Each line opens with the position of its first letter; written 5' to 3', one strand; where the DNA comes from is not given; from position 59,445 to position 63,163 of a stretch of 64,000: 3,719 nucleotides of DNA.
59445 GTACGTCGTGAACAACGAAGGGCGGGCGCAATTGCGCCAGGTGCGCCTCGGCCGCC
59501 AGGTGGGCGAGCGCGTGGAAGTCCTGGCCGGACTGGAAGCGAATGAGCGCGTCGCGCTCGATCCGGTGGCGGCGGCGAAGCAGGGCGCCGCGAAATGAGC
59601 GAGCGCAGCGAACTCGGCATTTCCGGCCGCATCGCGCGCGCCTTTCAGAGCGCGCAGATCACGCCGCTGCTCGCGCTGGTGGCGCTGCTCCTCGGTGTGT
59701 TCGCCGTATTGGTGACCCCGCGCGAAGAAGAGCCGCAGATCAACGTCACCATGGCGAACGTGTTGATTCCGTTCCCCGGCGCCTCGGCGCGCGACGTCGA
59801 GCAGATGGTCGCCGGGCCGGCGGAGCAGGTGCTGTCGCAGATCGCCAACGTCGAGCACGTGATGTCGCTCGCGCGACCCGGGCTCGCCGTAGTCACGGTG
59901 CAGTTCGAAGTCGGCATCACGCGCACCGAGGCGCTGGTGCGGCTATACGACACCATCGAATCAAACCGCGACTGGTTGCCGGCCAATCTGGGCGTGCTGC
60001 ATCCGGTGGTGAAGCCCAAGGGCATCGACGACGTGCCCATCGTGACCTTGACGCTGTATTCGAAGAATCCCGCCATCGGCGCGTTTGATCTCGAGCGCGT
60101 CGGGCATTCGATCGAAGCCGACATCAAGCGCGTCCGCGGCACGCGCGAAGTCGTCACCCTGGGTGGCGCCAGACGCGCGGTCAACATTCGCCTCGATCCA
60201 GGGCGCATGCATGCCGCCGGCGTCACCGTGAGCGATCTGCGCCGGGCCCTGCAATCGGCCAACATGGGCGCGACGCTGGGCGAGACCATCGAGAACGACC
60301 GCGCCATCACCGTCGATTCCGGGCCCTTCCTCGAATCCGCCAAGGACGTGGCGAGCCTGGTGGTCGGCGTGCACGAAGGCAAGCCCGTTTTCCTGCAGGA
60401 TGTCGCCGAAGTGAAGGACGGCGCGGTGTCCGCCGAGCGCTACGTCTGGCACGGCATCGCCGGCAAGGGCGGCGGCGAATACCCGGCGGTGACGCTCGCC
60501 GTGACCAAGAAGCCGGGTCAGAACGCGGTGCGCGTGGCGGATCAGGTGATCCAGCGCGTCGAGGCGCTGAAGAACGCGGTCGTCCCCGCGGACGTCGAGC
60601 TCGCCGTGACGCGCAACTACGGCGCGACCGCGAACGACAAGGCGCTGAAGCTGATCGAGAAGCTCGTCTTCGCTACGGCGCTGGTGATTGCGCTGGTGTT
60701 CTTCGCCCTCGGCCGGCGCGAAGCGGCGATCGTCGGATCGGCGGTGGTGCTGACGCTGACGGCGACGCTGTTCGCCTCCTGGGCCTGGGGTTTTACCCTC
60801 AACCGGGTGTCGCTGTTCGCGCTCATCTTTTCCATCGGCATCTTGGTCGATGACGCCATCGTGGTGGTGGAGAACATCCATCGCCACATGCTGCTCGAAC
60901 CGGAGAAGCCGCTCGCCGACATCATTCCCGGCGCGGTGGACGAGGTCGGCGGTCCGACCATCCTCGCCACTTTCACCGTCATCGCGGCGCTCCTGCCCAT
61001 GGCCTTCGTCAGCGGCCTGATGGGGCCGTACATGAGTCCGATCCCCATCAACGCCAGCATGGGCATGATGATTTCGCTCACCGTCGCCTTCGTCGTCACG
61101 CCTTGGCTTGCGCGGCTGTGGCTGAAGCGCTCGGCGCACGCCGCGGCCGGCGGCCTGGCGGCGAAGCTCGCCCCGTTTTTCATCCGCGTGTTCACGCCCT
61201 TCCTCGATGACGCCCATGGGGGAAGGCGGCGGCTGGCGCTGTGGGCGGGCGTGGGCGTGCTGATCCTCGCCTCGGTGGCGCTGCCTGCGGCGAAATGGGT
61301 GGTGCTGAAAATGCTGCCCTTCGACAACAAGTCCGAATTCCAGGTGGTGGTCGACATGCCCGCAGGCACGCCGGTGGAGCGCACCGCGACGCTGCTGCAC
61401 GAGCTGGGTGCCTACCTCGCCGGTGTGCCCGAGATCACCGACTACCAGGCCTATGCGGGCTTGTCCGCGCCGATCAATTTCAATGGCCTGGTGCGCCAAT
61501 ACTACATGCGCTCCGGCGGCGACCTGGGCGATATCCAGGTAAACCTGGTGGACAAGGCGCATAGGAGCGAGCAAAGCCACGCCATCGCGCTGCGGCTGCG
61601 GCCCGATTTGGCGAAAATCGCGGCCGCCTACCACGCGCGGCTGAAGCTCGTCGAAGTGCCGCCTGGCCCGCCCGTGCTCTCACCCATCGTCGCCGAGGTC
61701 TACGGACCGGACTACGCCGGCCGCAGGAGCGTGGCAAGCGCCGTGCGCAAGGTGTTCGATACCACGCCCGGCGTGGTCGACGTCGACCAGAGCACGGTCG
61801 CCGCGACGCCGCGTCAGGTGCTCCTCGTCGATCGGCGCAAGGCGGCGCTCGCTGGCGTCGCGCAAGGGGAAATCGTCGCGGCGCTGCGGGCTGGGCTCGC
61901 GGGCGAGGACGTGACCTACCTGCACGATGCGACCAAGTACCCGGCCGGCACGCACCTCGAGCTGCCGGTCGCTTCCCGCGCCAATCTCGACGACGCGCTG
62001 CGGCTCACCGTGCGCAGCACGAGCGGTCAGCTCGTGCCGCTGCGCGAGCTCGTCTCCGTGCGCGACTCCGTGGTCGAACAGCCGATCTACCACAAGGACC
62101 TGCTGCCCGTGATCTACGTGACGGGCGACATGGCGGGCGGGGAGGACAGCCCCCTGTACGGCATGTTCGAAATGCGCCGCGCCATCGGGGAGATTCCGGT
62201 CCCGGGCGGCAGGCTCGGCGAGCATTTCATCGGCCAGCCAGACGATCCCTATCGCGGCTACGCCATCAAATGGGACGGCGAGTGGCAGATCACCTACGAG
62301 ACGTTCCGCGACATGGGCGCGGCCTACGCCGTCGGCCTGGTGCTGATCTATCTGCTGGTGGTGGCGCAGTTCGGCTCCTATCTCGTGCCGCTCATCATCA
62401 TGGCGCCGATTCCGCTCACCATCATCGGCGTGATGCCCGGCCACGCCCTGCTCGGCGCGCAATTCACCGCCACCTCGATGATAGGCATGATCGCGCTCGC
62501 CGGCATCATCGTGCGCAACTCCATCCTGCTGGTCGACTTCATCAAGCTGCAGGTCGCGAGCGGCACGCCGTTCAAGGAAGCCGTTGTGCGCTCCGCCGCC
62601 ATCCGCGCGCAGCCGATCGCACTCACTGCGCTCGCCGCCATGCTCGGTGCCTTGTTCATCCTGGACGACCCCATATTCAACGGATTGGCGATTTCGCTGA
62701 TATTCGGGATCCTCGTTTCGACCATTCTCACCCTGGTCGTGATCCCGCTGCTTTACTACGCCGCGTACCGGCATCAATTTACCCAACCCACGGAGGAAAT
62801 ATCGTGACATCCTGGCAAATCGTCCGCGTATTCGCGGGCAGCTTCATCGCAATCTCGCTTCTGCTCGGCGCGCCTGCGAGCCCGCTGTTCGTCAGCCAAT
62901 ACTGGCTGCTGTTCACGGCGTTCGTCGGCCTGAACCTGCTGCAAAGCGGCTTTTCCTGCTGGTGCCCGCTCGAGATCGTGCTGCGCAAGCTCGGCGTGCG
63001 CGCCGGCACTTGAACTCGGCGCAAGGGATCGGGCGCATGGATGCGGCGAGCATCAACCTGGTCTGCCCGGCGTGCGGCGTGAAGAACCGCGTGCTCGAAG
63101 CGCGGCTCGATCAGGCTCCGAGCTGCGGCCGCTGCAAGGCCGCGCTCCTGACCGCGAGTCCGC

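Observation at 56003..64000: Thiol-redox gene block wired into an RND efflux operon (MFP-RND-DUF2892-TrxC-TolC) beside a Cys-bearing ArsR regulator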

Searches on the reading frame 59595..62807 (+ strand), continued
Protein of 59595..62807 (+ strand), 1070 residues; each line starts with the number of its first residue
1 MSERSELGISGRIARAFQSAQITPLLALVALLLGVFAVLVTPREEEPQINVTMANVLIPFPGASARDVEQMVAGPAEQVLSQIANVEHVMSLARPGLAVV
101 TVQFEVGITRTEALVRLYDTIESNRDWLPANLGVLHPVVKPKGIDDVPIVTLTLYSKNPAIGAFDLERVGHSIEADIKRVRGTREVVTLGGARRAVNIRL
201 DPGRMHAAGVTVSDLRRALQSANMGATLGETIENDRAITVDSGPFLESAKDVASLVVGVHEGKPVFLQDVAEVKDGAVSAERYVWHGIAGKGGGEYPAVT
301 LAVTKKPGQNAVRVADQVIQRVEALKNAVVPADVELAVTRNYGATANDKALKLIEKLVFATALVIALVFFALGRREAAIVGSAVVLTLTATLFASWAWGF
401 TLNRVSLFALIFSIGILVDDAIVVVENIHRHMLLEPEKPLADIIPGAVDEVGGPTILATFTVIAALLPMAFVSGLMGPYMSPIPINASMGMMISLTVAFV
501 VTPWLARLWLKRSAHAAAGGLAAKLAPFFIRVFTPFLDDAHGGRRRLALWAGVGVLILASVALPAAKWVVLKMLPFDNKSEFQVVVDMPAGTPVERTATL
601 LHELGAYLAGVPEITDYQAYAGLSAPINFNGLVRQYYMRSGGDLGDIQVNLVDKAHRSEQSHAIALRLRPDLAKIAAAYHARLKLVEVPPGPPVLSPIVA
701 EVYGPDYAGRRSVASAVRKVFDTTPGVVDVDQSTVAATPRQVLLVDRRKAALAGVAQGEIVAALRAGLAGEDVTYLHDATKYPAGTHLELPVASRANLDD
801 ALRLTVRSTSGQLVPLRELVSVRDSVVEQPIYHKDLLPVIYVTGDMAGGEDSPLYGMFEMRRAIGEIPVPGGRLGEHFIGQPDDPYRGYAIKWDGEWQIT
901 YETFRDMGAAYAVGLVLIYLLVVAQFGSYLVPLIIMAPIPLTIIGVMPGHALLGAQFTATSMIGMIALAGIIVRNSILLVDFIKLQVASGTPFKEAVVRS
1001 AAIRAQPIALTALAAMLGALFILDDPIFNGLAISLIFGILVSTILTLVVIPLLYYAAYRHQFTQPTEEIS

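Call 65: get_annotated_region(hit=H35, flank=5000)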
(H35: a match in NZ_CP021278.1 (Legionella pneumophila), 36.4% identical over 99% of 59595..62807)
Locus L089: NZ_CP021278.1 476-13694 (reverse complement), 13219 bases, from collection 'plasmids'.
description: Legionella pneumophila subsp. fraseri strain D-4058 plasmid unnamed, complete sequence
organism: Legionella pneumophila (NCBI taxid 91892)
taxonomy: Bacteria; Pseudomonadota; Gammaproteobacteria; Legionellales; Legionellaceae; Legionella; Legionella pneumophila
host: -; source: Homo sapiens,sputum; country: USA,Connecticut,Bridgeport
typing (MOB-suite, as given by PLSDB): conjugative; relaxase MOBF; mating-pair formation MPF_F
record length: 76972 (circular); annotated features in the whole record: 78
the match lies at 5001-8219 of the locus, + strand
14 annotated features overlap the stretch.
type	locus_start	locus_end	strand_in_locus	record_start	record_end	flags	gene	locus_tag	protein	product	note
CDS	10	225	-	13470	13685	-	-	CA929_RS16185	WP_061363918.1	carbon storage regulator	GO:0006402 - mRNA catabolic process [Evidence IEA]; GO:0006109 - regulation of carbohydrate metabolic process [Evidence ...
CDS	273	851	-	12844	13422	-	-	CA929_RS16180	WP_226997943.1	hypothetical protein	-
CDS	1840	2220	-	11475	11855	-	-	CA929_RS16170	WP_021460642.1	MazG nucleotide pyrophosphohydrolase domain-containing protein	-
CDS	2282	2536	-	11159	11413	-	-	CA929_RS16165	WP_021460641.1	type II toxin-antitoxin system YafQ family toxin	-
CDS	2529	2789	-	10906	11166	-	-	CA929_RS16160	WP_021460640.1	type II toxin-antitoxin system RelB/DinJ family antitoxin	GO:0006355 - regulation of DNA-templated transcription [Evidence IEA]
CDS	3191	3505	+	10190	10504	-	-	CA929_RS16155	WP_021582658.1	metalloregulator ArsR/SmtB family transcription factor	GO:0006355 - regulation of DNA-templated transcription [Evidence IEA]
CDS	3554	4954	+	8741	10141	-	-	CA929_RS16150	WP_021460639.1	TolC family protein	GO:0055085 - transmembrane transport [Evidence IEA]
CDS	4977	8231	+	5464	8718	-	-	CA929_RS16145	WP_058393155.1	efflux RND transporter permease subunit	-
CDS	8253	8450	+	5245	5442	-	-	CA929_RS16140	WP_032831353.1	DUF2892 domain-containing protein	-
CDS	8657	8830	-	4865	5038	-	-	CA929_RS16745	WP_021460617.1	hypothetical protein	-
CDS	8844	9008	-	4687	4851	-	-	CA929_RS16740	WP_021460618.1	hypothetical protein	-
CDS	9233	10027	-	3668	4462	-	istB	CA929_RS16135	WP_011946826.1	IS21-like element ISLpn12 family helper ATPase IstB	-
CDS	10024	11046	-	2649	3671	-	istA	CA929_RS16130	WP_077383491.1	IS21-like element ISLpn12 family transposase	GO:0006313 - DNA transposition [Evidence IEA]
CDS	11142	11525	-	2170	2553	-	-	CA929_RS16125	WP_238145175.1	response regulator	GO:0000160 - phosphorelay signal transduction system [Evidence IEA]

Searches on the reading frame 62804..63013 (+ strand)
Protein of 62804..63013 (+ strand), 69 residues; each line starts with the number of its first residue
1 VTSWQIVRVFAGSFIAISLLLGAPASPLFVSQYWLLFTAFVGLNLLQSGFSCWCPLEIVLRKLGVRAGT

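Call 3: search_protein_families(library=pfam, proteins=[window:62804-63013:+], max_evalue=0.01)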
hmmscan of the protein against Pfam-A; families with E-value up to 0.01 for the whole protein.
window:62804-63013:+ (69 aa): 1 family
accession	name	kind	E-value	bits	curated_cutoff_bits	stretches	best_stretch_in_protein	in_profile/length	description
PF11127.14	YgaP-like_TM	-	6.3e-09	36.3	25.3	1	6-61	11-59/66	Inner membrane protein YgaP-like, transmembrane domain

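Call 6: search_protein_families(library=ncbifam, proteins=[window:62804-63013:+], max_evalue=0.001)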
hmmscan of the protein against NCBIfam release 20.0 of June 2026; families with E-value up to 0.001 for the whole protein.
window:62804-63013:+ (69 aa): 0 families

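Call 51: find_homologous_proteins(query=window:62804-63013:+, max_evalue=0.00001)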
Query window:62804-63013:+ (69 aa): 5039 proteins with E <= 0.00001 among 5056 candidates; the best 120 are listed.
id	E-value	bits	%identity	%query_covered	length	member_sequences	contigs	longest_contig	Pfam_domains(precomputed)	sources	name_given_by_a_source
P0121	8.8e-38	145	100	100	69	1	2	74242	PF11127.15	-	-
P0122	4.2e-36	140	94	100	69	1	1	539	PF11127.15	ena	-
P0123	7.4e-36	139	96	100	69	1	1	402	PF11127.15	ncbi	-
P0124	2.8e-34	134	88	100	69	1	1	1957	PF11127.15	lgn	-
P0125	3.1e-34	134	91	100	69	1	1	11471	PF11127.15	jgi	jgi:hypothetical protein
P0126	1.1e-33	132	90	100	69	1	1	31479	PF11127.15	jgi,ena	jgi:hypothetical protein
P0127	1.5e-33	131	88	100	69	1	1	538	PF11127.15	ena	-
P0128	3.4e-33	130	87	100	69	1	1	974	PF11127.15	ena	-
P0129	4.5e-33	130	90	100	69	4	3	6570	PF11127.15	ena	-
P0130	5.6e-33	130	88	100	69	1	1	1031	PF11127.15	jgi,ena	-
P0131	8.8e-33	129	90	100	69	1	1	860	PF11127.15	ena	-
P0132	1.7e-32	128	86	100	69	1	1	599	PF11127.15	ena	-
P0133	3.4e-32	127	86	100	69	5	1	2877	PF11127.15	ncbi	-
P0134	4.0e-32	127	84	100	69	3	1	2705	PF11127.15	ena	-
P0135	5.2e-32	127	86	100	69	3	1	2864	PF11127.15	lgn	-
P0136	5.2e-32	127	85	99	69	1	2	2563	PF11127.15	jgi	jgi:hypothetical protein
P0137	5.6e-32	126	88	99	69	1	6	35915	PF11127.15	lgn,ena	-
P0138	6.3e-32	126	87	99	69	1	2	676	PF11127.15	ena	-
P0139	8.3e-32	126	85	99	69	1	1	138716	PF11127.15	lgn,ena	-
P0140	1.0e-31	126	84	99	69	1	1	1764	PF11127.15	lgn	-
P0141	1.8e-31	125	84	100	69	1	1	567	PF11127.15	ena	-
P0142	2.1e-31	125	84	99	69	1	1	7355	PF11127.15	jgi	-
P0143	2.1e-31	125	84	100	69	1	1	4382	PF11127.15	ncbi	ncbi:MAG: DUF2892 domain-containing protein [Pseudomonadota bacterium]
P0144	2.6e-31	124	83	100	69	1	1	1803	PF11127.15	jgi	jgi:hypothetical protein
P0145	4.9e-31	123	83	100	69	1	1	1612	PF11127.15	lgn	-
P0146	5.6e-31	123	82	99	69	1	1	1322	PF11127.15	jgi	-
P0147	6.3e-31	123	84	100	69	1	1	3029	PF11127.15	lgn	-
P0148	6.6e-31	123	84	100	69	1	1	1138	PF11127.15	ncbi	-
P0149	6.9e-31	123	84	99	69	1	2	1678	PF11127.15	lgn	-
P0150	9.1e-31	123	83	100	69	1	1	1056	PF11127.15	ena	-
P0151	1.4e-30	122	83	100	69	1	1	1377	PF11127.15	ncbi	-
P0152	1.5e-30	122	84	99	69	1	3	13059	PF11127.15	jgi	jgi:hypothetical protein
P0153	2.3e-30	121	83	100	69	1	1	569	PF11127.15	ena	-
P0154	5.3e-30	120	82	99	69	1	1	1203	PF11127.15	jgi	jgi:hypothetical protein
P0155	5.3e-30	120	80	100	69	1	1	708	PF11127.15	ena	-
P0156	5.7e-30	120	82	99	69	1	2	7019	PF11127.15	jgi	-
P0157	5.8e-30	120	81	99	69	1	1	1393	PF11127.15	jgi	-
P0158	5.9e-30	120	80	100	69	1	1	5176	PF11127.15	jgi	jgi:hypothetical protein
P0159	6.6e-30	120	80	100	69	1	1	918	PF11127.15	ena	-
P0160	7.9e-30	120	81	99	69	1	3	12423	PF11127.15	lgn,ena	-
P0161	8.3e-30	120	80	100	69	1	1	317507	PF11127.15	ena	-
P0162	1.0e-29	119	78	100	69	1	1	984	PF11127.15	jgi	-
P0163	1.0e-29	119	78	100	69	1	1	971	PF11127.15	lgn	-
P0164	1.1e-29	119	81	100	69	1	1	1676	PF11127.15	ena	-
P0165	1.1e-29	119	80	100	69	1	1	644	PF11127.15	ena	-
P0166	1.2e-29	119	80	100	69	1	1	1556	PF11127.15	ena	-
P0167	1.6e-29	119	83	100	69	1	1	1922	PF11127.15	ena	-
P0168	1.7e-29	119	81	99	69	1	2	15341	PF11127.15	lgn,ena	-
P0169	2.6e-29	118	81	100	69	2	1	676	PF11127.15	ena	-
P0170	2.7e-29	118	82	99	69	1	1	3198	PF11127.15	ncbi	-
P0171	3.0e-29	118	81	100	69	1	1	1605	PF11127.15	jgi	-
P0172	3.1e-29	118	80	100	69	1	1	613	PF11127.15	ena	-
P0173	3.2e-29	118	81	100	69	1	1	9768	PF11127.15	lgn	-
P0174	3.3e-29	118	79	99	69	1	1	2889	PF11127.15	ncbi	-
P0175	3.4e-29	118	78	100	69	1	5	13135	PF11127.15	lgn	-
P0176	3.8e-29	117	78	100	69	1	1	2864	PF11127.15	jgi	jgi:hypothetical protein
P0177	3.8e-29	117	81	100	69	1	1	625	PF11127.15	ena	-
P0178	4.1e-29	117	78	100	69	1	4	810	PF11127.15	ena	-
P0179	4.2e-29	117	81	100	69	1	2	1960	PF11127.15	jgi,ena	jgi:hypothetical protein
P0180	4.3e-29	117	83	100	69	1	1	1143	PF11127.15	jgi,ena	-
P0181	4.4e-29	117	81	99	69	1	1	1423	PF11127.15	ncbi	-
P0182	4.5e-29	117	78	100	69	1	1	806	PF11127.15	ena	-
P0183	4.9e-29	117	77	100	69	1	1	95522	PF11127.15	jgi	jgi:hypothetical protein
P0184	5.5e-29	117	78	100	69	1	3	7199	PF11127.15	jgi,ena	jgi:hypothetical protein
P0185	5.8e-29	117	79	99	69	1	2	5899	PF11127.15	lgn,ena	-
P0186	6.0e-29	117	78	100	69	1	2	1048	PF11127.15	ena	-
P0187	7.1e-29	117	81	100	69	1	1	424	PF11127.15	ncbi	-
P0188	7.2e-29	117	80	100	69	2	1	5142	PF11127.15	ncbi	-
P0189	7.4e-29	117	78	100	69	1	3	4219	PF11127.15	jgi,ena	-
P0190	7.4e-29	117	81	100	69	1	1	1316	PF11127.15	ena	-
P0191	7.7e-29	117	81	100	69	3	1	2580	PF11127.15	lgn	-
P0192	1.1e-28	116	79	99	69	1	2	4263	PF11127.15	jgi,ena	jgi:hypothetical protein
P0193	1.2e-28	116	80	100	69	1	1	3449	PF11127.15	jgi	jgi:hypothetical protein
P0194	1.3e-28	116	79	99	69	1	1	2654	PF11127.15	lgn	-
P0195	1.4e-28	116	81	99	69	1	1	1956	PF11127.15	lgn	-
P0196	1.5e-28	116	78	100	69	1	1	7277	PF11127.15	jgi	jgi:hypothetical protein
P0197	1.5e-28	116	82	99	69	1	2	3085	PF11127.15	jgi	jgi:hypothetical protein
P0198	1.6e-28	116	81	99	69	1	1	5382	PF11127.15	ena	-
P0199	1.7e-28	115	78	100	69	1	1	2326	PF11127.15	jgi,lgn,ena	-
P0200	1.9e-28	115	78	100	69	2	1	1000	PF11127.15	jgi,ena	-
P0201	1.9e-28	115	81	99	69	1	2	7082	PF11127.15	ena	-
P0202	2.0e-28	115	79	99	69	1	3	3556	PF11127.15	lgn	-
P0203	2.2e-28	115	78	100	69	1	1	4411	PF11127.15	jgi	jgi:hypothetical protein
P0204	2.3e-28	115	78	99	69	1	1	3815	PF11127.15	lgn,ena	-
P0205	2.4e-28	115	79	99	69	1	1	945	PF11127.15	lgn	-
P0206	2.4e-28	115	78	100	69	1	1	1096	PF11127.15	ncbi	-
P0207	2.5e-28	115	79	99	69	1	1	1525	PF11127.15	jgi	jgi:hypothetical protein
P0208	2.5e-28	115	78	99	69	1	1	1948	PF11127.15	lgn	-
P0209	2.5e-28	115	76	99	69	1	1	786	PF11127.15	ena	-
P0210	2.7e-28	115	80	100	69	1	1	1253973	PF11127.15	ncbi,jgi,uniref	ncbi:YgaP family membrane protein [Roseateles paludis]|jgi:hypothetical protein|uniref:DUF2892 domai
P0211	2.7e-28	115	80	100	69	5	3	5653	PF11127.15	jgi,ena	-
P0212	2.8e-28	115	79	99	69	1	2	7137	PF11127.15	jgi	jgi:hypothetical protein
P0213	3.1e-28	115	77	100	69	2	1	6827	PF11127.15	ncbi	ncbi:MAG: DUF2892 domain-containing protein [Betaproteobacteria bacterium]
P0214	3.1e-28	115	80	100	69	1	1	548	PF11127.15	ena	-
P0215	3.5e-28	114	76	99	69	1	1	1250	PF11127.15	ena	-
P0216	3.7e-28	114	79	99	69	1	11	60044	PF11127.15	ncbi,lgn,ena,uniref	ncbi:DUF2892 domain-containing protein [Roseateles sp.]|uniref:YgaP family membrane protein n=1 Tax=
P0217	3.7e-28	114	76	99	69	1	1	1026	PF11127.15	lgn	-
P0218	3.8e-28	114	78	99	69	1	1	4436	PF11127.15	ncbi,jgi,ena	-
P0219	3.8e-28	114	80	100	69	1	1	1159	PF11127.15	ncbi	-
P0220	4.0e-28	114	78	99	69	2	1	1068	PF11127.15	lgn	-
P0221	4.1e-28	114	81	99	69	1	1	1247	PF11127.15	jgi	jgi:hypothetical protein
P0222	4.1e-28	114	75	100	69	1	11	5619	PF11127.15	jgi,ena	-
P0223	4.3e-28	114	77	100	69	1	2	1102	PF11127.15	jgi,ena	-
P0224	4.4e-28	114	75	100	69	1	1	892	PF11127.15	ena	-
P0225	4.9e-28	114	76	99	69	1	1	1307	PF11127.15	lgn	-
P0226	6.4e-28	114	76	99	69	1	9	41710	PF11127.15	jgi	jgi:hypothetical protein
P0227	6.9e-28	113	79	99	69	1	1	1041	PF11127.15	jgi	jgi:hypothetical protein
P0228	7.0e-28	113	76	99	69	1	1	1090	PF11127.15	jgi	-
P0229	8.0e-28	113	79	99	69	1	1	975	PF11127.15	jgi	jgi:hypothetical protein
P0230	8.0e-28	113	78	99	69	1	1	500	PF11127.15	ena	-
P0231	8.2e-28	113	75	99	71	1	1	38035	PF11127.15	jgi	jgi:hypothetical protein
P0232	8.4e-28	113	74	100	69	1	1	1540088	PF11127.15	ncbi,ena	-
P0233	8.5e-28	113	79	99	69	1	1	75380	PF11127.15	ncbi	-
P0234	8.6e-28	113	78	99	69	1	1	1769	PF11127.15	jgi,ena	-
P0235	9.0e-28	113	80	100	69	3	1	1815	PF11127.15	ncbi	-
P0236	1.1e-27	113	78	99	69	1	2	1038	PF11127.15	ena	-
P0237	1.2e-27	113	75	100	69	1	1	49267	PF11127.15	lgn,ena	-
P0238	1.2e-27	113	77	100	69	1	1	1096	PF11127.15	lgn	-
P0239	1.3e-27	113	77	100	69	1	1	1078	PF11127.15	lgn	-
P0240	1.3e-27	113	78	99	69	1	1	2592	PF11127.15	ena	-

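Call 60: predict_structure(alignment_id=A2)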
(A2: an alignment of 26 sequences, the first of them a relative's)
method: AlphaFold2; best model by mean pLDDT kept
length: 69 residues; sequences in the alignment: 26
mean_pLDDT: 69.2   pTM: 0.46
mean pLDDT of the five models: 69.2, 66.7, 65.5, 63.1, 60.9
residues with pLDDT >= 90: 0; 70-90: 37; 50-70: 31; < 50: 1
segments of 3 or more residues with pLDDT < 50: none
pLDDT, mean of each block of 10 residues (from residue 1): 71 77 62 76 73 63 61
secondary structure, 60 per line:
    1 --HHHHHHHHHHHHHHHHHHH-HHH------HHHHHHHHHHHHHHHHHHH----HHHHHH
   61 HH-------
elements in order: H3-21 H32-50 H55-62
